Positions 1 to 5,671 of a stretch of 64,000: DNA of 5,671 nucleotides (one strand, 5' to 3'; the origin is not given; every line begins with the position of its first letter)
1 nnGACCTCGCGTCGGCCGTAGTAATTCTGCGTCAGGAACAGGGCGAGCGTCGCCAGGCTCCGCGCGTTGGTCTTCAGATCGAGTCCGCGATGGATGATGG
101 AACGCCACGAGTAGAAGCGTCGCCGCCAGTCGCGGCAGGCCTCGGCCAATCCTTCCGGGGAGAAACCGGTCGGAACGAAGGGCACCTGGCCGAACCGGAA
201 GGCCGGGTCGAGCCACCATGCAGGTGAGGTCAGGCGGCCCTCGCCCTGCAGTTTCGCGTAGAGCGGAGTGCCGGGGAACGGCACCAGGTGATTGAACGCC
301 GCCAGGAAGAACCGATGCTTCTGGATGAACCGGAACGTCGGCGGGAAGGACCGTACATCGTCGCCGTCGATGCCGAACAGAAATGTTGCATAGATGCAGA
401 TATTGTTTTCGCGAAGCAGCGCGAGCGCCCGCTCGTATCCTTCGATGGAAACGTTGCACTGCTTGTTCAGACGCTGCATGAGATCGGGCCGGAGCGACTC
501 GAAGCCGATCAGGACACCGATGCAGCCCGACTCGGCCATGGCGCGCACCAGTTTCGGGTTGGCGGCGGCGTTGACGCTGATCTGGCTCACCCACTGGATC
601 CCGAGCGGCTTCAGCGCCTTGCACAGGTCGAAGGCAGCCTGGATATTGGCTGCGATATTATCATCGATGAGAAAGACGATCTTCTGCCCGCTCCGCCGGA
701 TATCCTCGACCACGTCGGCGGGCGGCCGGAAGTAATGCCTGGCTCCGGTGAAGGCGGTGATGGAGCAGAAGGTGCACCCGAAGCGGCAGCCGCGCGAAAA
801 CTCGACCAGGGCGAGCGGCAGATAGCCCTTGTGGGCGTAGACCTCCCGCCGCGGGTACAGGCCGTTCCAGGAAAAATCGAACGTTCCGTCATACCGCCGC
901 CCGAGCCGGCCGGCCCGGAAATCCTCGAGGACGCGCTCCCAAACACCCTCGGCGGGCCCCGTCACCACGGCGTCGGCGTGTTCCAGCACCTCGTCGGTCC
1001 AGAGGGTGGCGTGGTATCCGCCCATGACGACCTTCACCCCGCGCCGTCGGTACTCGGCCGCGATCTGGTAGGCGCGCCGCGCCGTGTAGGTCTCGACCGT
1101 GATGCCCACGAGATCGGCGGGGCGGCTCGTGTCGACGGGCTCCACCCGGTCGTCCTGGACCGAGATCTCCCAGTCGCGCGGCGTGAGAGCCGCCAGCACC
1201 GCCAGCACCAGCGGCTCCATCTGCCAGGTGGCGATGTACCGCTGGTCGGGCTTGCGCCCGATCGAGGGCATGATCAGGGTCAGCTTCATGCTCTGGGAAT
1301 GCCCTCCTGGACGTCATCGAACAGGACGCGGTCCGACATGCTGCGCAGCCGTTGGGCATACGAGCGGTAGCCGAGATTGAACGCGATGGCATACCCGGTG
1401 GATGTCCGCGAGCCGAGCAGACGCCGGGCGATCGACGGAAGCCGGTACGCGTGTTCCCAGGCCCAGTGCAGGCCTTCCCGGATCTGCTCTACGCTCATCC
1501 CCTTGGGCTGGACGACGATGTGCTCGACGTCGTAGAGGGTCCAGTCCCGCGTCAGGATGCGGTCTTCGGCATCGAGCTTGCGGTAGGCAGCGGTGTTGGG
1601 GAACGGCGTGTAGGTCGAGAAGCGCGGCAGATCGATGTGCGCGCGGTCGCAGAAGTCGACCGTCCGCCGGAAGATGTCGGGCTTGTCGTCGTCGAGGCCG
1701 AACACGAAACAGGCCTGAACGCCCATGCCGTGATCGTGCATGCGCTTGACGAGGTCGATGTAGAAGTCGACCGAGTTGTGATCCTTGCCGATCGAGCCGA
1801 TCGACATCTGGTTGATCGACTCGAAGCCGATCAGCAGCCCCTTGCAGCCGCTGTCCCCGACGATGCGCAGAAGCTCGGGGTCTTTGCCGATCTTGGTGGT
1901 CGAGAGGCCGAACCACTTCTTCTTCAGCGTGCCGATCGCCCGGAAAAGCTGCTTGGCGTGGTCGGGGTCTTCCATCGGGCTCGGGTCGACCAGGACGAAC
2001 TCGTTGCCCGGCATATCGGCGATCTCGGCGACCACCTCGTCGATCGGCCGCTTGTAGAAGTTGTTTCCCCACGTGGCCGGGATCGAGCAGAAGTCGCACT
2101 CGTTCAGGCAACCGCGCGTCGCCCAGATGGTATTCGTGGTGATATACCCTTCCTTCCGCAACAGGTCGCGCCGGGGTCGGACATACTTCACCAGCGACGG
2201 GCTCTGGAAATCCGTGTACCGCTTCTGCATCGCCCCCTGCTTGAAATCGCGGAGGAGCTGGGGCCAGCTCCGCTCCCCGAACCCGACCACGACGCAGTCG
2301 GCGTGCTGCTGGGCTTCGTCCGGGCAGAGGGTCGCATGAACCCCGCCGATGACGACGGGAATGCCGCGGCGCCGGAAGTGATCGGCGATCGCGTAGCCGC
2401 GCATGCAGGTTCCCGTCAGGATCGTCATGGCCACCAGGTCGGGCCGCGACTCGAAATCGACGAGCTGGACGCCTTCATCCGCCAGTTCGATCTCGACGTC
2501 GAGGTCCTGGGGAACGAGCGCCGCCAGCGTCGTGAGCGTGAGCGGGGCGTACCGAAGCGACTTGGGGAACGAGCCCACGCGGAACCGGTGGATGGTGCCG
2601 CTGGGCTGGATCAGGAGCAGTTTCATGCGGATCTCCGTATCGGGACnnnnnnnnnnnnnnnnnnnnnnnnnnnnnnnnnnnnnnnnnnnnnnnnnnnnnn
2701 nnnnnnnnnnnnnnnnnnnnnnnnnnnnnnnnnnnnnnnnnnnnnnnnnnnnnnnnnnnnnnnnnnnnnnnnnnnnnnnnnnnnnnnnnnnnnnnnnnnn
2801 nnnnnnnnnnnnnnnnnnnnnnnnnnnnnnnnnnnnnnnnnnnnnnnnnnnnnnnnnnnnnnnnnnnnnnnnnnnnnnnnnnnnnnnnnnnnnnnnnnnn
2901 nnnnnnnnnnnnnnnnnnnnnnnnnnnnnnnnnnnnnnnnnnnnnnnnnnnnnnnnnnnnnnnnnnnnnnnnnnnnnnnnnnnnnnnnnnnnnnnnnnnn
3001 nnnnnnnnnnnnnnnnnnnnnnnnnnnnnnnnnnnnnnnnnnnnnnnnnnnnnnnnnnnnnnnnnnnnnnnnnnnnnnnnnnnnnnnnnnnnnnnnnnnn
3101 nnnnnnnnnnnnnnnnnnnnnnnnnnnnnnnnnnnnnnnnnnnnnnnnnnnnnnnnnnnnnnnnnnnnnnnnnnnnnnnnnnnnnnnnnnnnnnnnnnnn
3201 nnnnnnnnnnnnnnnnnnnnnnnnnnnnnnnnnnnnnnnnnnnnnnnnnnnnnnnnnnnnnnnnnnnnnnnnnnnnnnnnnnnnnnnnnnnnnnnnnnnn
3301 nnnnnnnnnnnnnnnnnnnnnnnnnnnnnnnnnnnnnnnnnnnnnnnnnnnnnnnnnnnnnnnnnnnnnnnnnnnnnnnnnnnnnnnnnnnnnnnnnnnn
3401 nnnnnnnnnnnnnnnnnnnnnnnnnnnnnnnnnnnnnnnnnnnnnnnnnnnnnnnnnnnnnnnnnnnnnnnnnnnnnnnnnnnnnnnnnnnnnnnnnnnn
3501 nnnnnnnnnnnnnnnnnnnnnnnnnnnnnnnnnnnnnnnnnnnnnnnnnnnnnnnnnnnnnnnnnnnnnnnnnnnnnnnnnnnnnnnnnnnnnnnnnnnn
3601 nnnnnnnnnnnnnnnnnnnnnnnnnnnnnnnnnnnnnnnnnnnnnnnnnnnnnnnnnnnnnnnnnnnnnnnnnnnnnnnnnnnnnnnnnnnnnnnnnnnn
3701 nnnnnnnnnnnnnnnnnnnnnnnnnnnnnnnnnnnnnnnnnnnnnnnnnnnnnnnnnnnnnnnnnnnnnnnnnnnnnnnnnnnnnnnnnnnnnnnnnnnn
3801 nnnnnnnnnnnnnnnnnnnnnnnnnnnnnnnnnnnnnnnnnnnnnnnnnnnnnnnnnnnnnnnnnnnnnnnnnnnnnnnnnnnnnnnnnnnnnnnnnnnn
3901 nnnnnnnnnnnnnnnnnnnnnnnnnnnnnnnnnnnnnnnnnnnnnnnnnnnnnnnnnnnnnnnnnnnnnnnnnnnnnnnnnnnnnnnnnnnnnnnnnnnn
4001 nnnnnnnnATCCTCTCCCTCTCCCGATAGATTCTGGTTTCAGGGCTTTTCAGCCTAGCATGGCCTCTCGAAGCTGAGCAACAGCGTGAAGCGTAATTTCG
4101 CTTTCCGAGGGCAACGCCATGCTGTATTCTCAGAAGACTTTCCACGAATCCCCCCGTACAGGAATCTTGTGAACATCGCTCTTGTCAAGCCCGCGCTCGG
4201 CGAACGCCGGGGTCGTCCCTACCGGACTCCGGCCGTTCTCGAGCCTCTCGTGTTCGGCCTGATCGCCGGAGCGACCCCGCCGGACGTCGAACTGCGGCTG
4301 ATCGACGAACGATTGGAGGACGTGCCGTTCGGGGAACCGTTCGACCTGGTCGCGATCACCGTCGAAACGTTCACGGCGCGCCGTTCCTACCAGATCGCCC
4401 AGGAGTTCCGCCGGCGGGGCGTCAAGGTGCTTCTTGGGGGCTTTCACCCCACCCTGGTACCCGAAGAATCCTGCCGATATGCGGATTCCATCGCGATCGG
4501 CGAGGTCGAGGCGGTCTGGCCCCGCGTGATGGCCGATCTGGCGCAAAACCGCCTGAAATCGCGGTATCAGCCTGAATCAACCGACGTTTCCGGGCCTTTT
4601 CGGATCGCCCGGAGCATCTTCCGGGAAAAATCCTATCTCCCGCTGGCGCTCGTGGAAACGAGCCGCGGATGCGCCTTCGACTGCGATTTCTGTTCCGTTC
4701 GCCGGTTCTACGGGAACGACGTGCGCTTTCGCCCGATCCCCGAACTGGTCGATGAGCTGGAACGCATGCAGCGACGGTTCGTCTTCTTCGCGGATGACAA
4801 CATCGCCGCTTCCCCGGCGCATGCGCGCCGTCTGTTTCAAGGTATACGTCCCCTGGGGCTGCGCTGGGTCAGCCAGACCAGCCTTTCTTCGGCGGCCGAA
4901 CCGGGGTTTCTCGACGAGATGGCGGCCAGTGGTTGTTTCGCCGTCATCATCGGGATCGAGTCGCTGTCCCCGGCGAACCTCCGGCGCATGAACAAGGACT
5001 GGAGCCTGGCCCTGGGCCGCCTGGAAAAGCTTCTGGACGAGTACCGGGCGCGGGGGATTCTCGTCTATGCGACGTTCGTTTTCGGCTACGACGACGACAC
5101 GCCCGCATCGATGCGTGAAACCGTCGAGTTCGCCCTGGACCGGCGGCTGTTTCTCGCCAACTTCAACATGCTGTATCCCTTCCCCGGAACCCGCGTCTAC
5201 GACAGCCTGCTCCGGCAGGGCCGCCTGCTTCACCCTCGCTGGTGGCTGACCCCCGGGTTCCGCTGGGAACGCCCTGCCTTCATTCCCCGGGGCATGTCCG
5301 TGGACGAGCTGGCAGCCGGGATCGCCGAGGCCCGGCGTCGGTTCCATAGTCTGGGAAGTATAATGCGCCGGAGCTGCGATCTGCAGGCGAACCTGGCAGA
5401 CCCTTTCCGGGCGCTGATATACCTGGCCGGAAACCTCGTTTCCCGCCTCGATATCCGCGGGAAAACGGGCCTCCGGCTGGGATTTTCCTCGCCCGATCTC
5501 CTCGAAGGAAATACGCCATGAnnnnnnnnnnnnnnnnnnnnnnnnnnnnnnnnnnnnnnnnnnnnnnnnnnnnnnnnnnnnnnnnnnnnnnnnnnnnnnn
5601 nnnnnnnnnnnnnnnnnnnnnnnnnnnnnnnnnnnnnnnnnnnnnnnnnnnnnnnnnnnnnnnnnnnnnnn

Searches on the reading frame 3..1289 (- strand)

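Call 40: search_protein_families(library=pfam, proteins=[window:3-1289:-], max_evalue=0.0001)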
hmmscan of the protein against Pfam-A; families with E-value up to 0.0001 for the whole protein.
window:3-1289:- (429 aa): 2 families
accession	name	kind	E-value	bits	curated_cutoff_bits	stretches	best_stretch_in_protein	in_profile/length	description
PF04055.27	Radical_SAM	-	1.6e-15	58.1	29.5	1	162-322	1-166/166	Radical SAM superfamily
PF02310.24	B12-binding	-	1.9e-08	34.6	32.1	1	40-120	29-120/121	B12 binding domain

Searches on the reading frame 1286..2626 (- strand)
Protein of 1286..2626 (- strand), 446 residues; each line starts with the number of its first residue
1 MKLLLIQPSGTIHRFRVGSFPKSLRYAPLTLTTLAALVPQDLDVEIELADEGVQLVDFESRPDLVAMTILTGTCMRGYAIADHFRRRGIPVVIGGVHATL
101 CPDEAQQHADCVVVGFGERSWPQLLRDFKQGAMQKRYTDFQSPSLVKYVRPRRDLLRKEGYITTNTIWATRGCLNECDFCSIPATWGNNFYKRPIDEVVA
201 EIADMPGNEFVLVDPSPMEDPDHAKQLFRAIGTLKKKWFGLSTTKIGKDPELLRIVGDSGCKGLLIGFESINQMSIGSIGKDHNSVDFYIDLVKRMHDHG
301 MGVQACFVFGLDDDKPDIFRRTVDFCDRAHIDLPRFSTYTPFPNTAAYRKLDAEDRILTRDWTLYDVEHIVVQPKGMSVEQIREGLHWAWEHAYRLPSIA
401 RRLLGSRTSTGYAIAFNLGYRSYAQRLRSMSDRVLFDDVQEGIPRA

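Call 40: search_protein_families(library=pfam, proteins=[window:1286-2626:-], max_evalue=0.0001)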
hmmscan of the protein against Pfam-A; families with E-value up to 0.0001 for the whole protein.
window:1286-2626:- (446 aa): 2 families
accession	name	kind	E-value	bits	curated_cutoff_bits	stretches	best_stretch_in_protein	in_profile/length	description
PF04055.27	Radical_SAM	-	5.5e-14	53.1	29.5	1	170-325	4-165/166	Radical SAM superfamily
PF02310.24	B12-binding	-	3.2e-09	37.1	32.1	1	41-122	33-118/121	B12 binding domain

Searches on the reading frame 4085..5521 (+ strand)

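Call 40: search_protein_families(library=pfam, proteins=[window:4085-5521:+], max_evalue=0.0001)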
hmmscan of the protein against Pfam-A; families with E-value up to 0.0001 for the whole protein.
window:4085-5521:+ (478 aa): 2 families
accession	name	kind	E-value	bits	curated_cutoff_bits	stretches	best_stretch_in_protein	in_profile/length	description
PF04055.27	Radical_SAM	-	3.3e-14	53.8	29.5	1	190-350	1-166/166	Radical SAM superfamily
PF02310.24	B12-binding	-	2.8e-05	24.4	32.1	1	84-143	50-115/121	B12 binding domain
